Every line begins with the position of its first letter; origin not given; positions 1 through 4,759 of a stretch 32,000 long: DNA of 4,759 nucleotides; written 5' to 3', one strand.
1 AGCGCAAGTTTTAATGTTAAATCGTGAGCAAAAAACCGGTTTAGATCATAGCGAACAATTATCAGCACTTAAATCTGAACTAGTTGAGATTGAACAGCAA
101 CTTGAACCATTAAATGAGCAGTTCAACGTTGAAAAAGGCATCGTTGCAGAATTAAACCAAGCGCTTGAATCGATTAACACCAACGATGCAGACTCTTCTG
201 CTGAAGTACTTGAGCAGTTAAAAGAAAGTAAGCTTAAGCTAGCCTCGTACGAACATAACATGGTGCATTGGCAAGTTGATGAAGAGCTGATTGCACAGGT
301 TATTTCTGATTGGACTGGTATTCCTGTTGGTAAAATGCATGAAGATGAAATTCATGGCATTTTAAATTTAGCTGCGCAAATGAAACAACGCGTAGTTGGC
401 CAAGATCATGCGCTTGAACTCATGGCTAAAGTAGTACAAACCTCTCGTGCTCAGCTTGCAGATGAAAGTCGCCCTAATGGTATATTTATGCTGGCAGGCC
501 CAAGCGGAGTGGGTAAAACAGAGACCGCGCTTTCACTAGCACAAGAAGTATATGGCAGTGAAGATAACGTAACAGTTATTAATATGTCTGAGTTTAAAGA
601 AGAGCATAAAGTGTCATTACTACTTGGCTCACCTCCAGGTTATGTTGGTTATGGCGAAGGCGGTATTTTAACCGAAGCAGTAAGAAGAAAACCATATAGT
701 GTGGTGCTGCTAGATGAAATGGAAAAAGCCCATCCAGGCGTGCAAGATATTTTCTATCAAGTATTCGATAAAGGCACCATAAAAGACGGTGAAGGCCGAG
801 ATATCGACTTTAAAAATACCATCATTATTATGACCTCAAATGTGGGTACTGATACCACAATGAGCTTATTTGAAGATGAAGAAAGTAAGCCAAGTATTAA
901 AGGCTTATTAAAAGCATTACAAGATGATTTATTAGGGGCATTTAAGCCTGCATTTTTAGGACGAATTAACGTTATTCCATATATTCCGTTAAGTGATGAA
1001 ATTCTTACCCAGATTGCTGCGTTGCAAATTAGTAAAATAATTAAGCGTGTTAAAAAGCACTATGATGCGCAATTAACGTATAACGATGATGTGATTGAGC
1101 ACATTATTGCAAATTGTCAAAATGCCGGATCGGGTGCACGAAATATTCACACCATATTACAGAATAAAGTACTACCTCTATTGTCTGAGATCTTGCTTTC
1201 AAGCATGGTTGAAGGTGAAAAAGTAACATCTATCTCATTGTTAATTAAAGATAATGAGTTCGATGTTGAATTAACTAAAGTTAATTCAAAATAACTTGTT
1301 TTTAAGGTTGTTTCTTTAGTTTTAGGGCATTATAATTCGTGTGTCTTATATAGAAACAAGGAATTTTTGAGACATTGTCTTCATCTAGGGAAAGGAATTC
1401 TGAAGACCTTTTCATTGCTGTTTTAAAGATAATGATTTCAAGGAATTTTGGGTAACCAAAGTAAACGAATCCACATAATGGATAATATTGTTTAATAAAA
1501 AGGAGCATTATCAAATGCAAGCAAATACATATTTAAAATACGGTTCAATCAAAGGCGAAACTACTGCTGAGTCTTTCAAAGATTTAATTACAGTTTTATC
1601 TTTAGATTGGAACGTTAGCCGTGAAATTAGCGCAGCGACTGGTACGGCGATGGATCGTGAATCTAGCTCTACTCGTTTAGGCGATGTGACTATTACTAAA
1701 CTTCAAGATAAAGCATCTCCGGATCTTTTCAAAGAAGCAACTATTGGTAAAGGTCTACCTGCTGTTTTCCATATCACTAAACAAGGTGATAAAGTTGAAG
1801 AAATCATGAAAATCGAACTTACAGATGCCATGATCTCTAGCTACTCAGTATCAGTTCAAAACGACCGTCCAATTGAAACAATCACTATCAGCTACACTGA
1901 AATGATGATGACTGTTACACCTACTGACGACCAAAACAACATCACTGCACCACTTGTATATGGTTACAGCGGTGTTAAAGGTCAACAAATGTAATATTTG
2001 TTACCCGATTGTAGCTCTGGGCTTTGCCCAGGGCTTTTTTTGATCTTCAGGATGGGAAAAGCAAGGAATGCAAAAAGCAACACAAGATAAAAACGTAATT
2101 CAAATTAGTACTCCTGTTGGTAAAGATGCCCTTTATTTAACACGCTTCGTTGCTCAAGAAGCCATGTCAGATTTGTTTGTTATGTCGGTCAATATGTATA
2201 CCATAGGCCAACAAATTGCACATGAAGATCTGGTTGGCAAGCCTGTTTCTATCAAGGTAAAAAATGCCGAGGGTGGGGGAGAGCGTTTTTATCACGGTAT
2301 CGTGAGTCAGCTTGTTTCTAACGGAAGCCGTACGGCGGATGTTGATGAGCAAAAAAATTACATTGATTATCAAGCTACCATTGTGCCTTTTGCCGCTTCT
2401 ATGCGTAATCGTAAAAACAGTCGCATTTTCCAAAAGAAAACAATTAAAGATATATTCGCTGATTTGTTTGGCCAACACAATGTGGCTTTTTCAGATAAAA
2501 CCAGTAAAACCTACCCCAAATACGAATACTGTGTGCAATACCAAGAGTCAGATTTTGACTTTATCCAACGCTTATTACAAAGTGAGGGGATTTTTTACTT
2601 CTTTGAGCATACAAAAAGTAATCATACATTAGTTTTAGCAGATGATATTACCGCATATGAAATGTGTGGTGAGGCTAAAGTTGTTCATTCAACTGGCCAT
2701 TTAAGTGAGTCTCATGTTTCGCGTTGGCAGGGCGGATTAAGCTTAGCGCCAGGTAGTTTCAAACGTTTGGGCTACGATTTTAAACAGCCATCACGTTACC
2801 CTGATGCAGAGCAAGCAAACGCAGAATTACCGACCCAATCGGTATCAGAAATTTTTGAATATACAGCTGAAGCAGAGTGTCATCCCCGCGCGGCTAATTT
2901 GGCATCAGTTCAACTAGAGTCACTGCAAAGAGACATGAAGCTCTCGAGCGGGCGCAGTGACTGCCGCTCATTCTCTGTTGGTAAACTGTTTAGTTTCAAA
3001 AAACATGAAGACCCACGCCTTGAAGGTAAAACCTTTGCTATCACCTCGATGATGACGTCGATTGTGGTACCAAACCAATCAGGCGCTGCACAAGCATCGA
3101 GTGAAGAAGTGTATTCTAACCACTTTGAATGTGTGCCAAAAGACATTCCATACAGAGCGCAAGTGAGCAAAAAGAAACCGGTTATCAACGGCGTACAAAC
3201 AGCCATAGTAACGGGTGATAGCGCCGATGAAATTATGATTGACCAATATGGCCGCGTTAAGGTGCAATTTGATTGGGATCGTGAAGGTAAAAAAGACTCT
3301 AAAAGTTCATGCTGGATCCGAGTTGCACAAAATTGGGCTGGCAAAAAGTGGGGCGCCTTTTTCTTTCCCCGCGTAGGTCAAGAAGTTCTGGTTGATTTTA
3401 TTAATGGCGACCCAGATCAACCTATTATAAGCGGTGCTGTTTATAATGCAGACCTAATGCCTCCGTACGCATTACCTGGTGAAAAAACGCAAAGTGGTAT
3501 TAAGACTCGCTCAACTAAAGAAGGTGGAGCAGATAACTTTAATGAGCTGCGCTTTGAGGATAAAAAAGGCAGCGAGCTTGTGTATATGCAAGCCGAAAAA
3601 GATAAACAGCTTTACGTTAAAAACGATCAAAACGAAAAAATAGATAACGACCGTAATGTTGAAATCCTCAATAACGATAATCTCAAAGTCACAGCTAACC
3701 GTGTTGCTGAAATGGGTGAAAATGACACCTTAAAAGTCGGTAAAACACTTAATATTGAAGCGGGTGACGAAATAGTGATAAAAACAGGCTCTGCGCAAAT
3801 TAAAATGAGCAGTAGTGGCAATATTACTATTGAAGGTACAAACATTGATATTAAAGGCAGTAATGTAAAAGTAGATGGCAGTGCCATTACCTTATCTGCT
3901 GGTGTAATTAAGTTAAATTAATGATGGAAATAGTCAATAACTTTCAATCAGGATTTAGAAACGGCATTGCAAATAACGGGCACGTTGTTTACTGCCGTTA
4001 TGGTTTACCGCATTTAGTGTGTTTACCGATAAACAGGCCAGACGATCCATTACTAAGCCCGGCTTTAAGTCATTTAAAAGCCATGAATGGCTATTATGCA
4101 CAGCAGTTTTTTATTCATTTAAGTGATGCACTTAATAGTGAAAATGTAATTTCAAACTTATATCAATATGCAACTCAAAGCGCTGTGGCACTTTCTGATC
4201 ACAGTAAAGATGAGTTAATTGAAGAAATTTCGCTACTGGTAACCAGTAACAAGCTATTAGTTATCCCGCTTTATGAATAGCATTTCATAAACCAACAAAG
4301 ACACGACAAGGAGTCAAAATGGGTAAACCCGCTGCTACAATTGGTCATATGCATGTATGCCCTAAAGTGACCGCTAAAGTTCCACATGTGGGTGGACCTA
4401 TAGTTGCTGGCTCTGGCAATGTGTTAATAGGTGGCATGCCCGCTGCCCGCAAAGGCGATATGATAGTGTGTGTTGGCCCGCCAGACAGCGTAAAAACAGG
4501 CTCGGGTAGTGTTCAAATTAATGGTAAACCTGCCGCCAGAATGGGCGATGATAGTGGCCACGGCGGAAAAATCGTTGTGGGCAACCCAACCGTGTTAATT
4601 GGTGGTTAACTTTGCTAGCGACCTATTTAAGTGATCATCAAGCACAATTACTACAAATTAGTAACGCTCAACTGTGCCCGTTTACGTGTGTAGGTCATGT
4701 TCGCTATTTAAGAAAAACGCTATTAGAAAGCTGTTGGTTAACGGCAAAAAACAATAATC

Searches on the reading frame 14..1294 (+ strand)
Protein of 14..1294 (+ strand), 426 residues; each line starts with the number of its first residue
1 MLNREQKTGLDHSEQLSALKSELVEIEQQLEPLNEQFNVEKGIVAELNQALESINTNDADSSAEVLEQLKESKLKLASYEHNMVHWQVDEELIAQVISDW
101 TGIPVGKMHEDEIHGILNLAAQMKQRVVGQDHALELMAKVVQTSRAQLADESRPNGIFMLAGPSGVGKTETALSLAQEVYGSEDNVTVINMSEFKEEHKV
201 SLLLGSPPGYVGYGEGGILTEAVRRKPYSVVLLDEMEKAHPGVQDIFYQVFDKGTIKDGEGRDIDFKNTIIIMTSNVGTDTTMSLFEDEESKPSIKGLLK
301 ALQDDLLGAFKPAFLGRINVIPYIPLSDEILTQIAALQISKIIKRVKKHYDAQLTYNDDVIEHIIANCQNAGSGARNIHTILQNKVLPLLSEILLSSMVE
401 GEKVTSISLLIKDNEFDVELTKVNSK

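Call 5: search_protein_families(library=pfam, proteins=[window:14-1294:+], max_evalue=0.01)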
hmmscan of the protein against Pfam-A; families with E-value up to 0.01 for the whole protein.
window:14-1294:+ (426 aa): 10 families
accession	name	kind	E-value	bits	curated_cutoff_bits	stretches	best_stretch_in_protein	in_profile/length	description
PF07724.20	AAA_2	-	3.8e-56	190.1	27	1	153-320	1-165/166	AAA domain (Cdc48 subfamily)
PF10431.15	ClpB_D2-small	-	1.9e-13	50.7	21.9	1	326-404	1-79/81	C-terminal, D2-small domain, of ClpB protein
PF07728.20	AAA_5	-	6.2e-09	36.4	22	1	158-279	2-125/139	AAA domain (dynein-related subfamily)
PF00004.35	AAA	-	2.2e-08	35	21.2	1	159-276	2-109/131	ATPase family associated with various cellular activities (AAA)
PF06414.18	Zeta_toxin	-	0.00011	22.1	22.3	1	149-198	11-58/199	Zeta toxin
PF00158.32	Sigma54_activat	-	0.00017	21.8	20.2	1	147-275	14-142/168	Sigma-54 interaction domain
PF13401.12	AAA_22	-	0.0014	19.4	27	0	155-193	5-43/130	AAA domain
PF20720.3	nSTAND3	-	0.0028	17.8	27.2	0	152-196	14-56/155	Novel STAND NTPase 3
PF13191.12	AAA_16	-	0.003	18.5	32.6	0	150-182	20-51/167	AAA ATPase domain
PF01656.29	CbiA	-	0.0057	17.1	25.4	0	157-358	1-73/125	CobQ/CobB/MinD/ParA nucleotide binding domain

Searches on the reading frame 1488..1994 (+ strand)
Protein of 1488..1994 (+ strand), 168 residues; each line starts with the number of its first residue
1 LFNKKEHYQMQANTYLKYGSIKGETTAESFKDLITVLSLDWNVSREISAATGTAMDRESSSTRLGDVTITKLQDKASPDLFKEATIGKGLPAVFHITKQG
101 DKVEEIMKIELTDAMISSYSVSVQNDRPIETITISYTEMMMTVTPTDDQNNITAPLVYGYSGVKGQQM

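Call 5: search_protein_families(library=pfam, proteins=[window:1488-1994:+], max_evalue=0.01)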
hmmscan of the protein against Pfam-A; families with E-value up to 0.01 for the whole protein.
window:1488-1994:+ (168 aa): 1 family
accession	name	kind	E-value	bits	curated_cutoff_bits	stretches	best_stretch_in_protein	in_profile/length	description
PF05638.18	T6SS_HCP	-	1.8e-33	116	23.5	1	15-142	1-128/129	Type VI secretion system effector, Hcp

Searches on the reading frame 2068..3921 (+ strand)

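Call 5: search_protein_families(library=pfam, proteins=[window:2068-3921:+], max_evalue=0.01)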
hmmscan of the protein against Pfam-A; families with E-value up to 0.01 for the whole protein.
window:2068-3921:+ (617 aa): 4 families
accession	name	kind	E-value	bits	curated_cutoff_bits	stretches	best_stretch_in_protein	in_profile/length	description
PF05954.17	Phage_GPD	-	4.2e-78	263.1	30.1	1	30-329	1-298/305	Phage tail baseplate hub (GPD)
PF22178.3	Gp5_trimer_C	-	1.7e-25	89.8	30.9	1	476-577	1-100/112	Bacteriophage T4 gp5 C-terminal trimerisation domain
PF04717.18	Phage_base_V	-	1.5e-17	64.1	23.8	1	392-459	12-75/75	Type VI secretion system/phage-baseplate injector OB domain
PF20093.5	DUF6484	-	0.00024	22.2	27.6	1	436-457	39-60/61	Domain of unknown function (DUF6484)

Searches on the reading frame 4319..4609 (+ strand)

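Call 5: search_protein_families(library=pfam, proteins=[window:4319-4609:+], max_evalue=0.01)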
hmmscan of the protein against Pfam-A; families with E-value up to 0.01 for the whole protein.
window:4319-4609:+ (96 aa): 2 families
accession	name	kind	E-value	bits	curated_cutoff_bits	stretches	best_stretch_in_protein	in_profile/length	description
PF05488.18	PAAR_motif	-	4.1e-25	88.2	27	1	21-86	4-69/70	PAAR motif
PF13665.11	Tox-PAAR-like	-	0.0023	18.4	31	0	57-82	77-102/108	Toxin PAAR-like domain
